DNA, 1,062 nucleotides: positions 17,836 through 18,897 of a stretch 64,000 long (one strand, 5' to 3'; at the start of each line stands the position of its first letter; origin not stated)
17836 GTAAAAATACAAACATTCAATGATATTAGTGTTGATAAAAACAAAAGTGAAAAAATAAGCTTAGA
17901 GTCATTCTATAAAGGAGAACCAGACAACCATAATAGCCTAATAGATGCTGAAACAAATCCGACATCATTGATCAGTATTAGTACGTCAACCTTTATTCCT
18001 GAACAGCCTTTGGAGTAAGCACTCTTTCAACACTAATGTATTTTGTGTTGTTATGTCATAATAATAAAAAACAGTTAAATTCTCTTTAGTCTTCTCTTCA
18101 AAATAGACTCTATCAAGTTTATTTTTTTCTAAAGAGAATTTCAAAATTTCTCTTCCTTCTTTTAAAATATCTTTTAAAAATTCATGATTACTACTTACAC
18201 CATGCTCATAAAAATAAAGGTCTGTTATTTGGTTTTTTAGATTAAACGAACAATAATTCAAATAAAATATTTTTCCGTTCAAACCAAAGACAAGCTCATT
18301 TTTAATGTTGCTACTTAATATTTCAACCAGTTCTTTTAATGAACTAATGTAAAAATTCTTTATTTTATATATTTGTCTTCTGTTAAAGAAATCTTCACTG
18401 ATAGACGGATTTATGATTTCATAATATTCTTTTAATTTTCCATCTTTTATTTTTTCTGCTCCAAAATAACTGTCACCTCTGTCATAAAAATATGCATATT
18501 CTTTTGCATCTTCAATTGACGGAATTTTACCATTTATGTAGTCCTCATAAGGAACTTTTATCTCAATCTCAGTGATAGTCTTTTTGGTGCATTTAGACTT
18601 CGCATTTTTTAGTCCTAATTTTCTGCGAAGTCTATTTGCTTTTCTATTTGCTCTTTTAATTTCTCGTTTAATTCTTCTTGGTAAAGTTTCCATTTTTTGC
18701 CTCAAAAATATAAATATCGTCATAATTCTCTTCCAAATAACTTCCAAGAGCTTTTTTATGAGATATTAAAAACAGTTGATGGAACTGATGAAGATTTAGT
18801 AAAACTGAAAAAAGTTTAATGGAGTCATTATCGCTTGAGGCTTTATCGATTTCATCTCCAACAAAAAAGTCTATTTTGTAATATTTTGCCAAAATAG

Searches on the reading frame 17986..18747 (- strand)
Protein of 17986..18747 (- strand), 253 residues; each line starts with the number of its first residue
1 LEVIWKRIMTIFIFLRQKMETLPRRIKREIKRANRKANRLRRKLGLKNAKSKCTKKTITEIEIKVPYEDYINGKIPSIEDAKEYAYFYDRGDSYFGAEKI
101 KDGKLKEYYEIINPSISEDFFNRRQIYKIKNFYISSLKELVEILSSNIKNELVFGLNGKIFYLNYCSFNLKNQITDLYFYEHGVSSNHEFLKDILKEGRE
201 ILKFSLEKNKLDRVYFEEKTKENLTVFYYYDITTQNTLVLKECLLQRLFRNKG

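Call 49: search_protein_families(library=phrogs, proteins=[window:17986-18747:-], max_evalue=0.001)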
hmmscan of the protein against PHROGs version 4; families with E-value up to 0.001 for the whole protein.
window:17986-18747:- (253 aa): 0 families

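Call 74: search_protein_families(library=pfam, proteins=[window:17986-18747:-], max_evalue=0.01)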
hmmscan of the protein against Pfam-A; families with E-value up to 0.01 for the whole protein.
window:17986-18747:- (253 aa): 1 family
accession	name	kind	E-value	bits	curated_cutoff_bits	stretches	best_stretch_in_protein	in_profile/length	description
PF12699.13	phiKZ_IP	-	0.0021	17.8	27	1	4-77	101-170/387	phiKZ-like phage internal head proteins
